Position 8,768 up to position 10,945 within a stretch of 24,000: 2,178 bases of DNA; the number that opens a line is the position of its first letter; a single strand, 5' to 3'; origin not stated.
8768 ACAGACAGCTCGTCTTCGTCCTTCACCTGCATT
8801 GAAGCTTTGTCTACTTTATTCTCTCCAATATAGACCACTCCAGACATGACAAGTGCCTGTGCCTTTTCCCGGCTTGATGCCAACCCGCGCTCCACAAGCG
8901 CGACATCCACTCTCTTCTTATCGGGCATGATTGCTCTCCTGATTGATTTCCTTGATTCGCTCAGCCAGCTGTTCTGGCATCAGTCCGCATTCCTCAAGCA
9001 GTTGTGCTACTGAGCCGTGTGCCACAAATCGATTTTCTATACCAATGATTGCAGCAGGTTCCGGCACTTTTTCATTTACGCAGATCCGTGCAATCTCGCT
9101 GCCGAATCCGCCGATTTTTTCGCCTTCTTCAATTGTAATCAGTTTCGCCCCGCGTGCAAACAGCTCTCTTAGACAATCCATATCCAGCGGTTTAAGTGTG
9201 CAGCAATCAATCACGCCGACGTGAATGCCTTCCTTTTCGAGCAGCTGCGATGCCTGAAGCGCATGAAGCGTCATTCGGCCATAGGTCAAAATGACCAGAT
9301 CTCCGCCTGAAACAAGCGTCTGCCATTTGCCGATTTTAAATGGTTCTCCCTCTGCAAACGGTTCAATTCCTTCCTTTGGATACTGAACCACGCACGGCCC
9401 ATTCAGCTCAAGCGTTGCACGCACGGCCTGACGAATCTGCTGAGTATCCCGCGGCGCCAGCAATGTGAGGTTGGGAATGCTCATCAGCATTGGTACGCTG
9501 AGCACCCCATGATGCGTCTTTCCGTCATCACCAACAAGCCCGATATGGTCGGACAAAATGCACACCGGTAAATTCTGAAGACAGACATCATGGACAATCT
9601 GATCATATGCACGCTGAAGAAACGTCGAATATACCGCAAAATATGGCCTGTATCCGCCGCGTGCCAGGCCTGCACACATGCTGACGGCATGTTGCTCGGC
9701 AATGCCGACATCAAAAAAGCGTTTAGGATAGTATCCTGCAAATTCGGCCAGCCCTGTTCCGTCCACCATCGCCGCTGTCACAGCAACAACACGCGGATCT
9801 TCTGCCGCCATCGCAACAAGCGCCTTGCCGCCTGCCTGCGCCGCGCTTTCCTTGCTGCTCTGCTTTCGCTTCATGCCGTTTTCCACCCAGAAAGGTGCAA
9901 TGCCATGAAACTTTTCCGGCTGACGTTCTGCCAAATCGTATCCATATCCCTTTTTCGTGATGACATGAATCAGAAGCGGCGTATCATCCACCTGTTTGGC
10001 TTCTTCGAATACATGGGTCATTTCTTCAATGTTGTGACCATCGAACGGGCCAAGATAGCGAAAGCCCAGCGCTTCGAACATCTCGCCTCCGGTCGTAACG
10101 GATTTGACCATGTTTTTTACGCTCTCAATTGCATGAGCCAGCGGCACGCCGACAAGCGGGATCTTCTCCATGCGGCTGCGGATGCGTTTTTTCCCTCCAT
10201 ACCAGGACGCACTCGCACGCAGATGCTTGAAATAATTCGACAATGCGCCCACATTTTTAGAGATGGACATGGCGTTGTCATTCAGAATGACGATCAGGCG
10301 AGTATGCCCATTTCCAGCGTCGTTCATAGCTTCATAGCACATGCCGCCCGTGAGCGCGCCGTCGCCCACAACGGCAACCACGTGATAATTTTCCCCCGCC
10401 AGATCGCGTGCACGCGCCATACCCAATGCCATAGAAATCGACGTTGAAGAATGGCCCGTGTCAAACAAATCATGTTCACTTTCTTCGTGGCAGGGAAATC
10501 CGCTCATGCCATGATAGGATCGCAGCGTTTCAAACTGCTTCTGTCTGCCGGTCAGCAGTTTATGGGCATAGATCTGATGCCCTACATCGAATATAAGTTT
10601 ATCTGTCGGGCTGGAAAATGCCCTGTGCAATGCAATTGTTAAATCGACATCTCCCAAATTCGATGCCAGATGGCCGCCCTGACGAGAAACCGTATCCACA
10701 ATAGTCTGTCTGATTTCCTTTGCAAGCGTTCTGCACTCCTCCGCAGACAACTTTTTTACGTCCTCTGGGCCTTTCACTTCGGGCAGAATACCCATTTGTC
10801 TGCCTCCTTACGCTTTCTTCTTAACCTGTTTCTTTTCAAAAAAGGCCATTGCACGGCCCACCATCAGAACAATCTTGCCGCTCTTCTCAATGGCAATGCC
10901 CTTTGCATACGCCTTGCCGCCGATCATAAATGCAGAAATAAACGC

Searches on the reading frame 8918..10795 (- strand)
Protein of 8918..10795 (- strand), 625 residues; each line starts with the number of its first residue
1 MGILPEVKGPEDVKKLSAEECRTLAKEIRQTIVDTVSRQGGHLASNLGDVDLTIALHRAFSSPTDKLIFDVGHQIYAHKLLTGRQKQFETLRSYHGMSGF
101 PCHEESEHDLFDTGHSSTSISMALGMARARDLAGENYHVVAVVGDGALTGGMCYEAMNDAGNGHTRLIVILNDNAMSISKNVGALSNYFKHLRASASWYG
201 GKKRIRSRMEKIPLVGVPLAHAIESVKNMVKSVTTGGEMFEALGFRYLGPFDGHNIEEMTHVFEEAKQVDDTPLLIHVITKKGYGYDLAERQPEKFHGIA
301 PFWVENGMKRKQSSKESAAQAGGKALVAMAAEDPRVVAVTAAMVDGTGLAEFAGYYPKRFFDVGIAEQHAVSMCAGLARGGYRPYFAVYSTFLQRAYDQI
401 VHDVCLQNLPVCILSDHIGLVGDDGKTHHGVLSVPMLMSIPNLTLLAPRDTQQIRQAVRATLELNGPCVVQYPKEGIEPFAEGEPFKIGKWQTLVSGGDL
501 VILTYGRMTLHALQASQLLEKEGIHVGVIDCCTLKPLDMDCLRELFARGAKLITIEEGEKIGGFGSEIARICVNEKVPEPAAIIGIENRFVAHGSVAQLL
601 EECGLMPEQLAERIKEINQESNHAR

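Call 4: search_protein_families(library=pfam, proteins=[window:8918-10795:-], max_evalue=0.01)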
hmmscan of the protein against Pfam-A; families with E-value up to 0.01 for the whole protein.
window:8918-10795:- (625 aa): 7 families
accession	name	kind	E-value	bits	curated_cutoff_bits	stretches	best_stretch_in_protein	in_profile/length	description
PF13292.11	DXP_synthase_N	-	8.5e-114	379.9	21.2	1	4-280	1-274/274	1-deoxy-D-xylulose-5-phosphate synthase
PF02779.29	Transket_pyr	-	1.1e-39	136.4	27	1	319-475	6-170/174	Transketolase, pyrimidine binding domain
PF02780.25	Transketolase_C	-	5.7e-27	94.5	25.9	1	489-609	1-123/124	Transketolase, C-terminal domain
PF00456.26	Transketolase_N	-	2.3e-12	47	22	1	24-183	5-192/334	Transketolase, thiamine diphosphate binding domain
PF17147.9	PFOR_II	-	0.00041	21.1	27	1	499-586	2-92/102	Pyruvate:ferredoxin oxidoreductase core domain II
PF00676.26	E1_dh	-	0.00044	19.8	22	1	94-180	79-167/300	Dehydrogenase E1 component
PF02775.26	TPP_enzyme_C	-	0.00063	20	21.9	1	118-182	32-91/151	Thiamine pyrophosphate enzyme, C-terminal TPP binding domain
